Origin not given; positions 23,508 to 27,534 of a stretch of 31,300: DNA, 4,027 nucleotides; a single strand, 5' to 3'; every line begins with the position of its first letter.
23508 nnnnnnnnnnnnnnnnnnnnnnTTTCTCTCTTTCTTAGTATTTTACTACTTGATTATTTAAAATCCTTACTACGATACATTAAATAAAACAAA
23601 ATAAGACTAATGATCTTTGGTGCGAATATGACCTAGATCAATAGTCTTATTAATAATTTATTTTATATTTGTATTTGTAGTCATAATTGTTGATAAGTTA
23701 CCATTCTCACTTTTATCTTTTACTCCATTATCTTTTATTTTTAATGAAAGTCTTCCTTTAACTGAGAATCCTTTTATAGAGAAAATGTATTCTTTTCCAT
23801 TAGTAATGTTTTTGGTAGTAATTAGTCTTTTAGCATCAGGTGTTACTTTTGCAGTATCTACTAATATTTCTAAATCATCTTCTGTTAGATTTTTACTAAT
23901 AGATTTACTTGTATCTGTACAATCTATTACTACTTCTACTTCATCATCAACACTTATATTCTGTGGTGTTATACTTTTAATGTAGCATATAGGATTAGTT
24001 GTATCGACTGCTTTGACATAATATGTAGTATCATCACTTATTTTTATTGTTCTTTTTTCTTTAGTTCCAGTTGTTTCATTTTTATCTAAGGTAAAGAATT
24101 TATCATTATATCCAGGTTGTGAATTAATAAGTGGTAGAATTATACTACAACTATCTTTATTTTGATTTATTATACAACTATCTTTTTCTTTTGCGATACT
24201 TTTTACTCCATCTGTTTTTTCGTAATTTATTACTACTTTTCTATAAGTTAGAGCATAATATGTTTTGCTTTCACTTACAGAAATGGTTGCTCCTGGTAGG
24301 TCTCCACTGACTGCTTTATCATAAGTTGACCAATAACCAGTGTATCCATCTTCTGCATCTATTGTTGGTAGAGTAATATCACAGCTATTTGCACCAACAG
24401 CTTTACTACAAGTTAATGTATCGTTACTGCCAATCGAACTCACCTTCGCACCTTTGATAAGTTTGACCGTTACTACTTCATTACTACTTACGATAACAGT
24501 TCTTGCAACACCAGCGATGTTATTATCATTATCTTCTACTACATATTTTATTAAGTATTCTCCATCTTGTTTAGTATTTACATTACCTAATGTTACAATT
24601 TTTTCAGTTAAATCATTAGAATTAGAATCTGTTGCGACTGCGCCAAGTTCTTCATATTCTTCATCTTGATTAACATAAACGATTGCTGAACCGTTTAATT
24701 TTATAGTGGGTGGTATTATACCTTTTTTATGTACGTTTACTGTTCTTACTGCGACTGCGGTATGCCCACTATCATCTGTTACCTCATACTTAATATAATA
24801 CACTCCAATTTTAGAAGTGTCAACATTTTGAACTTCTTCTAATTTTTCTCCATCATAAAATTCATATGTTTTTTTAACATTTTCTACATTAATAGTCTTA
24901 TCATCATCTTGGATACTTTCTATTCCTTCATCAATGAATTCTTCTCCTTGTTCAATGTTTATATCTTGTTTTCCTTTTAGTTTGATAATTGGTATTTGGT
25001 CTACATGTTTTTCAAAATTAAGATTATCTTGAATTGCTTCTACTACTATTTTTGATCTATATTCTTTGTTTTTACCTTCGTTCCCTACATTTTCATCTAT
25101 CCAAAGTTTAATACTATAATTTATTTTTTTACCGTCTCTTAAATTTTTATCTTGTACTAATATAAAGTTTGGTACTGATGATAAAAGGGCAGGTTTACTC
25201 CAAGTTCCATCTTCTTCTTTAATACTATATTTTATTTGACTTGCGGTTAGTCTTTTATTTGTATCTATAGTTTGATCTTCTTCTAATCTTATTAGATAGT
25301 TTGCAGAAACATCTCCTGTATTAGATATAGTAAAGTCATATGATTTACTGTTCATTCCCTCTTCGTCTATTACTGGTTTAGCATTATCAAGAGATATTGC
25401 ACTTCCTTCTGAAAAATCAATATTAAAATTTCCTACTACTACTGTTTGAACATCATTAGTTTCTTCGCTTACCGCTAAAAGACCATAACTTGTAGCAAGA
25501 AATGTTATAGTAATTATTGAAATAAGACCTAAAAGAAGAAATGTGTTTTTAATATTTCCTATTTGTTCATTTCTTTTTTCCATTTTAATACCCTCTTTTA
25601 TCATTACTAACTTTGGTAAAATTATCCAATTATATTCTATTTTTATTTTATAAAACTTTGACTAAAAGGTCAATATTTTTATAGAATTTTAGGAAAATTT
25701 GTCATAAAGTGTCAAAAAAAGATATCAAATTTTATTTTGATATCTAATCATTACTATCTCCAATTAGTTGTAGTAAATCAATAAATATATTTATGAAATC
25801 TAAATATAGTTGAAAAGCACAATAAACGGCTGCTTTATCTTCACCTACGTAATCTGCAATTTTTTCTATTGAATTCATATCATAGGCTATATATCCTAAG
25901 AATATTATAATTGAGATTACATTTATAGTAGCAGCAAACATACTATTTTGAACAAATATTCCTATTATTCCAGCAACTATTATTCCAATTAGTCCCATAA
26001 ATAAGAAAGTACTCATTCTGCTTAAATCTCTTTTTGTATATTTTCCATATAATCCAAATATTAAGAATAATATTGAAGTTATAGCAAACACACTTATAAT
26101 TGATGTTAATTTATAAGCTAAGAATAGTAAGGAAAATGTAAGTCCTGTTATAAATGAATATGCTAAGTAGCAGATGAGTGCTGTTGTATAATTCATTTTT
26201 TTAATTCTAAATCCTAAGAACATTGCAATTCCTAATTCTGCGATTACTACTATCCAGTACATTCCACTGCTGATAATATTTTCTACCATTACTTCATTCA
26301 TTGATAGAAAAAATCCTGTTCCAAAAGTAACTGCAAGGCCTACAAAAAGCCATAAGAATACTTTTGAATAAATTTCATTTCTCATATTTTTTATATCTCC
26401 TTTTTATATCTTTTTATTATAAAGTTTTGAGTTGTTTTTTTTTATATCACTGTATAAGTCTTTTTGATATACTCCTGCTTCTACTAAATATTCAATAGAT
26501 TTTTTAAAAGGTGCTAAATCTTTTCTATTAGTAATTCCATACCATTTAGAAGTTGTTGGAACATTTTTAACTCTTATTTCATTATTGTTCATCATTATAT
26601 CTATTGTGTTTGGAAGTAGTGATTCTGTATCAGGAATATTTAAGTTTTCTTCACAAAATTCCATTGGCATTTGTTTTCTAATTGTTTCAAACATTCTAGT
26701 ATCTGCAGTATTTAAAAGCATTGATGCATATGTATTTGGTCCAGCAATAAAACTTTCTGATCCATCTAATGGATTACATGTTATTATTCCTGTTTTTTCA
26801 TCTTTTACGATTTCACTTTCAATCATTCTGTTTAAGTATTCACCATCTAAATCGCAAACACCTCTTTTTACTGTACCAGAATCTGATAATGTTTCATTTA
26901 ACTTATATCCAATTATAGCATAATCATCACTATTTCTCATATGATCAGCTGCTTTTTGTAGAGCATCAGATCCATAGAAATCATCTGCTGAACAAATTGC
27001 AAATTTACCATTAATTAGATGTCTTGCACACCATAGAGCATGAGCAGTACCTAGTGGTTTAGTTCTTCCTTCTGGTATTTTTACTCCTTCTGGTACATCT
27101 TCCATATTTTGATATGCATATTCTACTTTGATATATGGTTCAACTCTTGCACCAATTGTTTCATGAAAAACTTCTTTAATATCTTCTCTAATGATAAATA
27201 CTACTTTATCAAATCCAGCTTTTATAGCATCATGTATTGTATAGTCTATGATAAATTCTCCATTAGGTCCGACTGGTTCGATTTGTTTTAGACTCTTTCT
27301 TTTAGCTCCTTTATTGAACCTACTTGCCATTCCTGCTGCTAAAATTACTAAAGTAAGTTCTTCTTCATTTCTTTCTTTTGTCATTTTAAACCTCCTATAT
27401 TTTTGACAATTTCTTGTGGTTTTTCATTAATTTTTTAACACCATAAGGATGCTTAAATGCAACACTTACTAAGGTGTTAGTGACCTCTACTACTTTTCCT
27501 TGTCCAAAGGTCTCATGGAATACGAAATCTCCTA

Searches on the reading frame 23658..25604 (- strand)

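Call 54: search_protein_families(library=pfam, proteins=[window:23658-25604:-], max_evalue=0.00001)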
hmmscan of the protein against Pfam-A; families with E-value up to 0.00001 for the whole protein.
window:23658-25604:- (648 aa): 1 family
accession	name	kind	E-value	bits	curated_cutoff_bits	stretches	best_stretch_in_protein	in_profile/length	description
PF16403.11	Bact_surface_Ig-like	-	8.1e-28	96.7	27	2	301-372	1-71/71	Bacterial surface protein, Ig-like domain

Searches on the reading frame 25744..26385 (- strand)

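Call 54: search_protein_families(library=pfam, proteins=[window:25744-26385:-], max_evalue=0.00001)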
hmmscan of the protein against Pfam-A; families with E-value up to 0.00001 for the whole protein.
window:25744-26385:- (213 aa): 1 family
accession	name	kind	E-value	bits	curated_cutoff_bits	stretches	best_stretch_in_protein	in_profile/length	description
PF01027.25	Bax1-I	-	2.5e-47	161.8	34.1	1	5-207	3-206/207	Inhibitor of apoptosis-promoting Bax1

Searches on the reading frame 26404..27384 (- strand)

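Call 54: search_protein_families(library=pfam, proteins=[window:26404-27384:-], max_evalue=0.00001)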
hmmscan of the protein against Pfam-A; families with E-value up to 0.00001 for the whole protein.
window:26404-27384:- (326 aa): 1 family
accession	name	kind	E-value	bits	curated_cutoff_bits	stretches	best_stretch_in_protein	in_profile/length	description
PF00483.29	NTP_transferase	-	4.7e-12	46.4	21.2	1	13-175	3-152/245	Nucleotidyl transferase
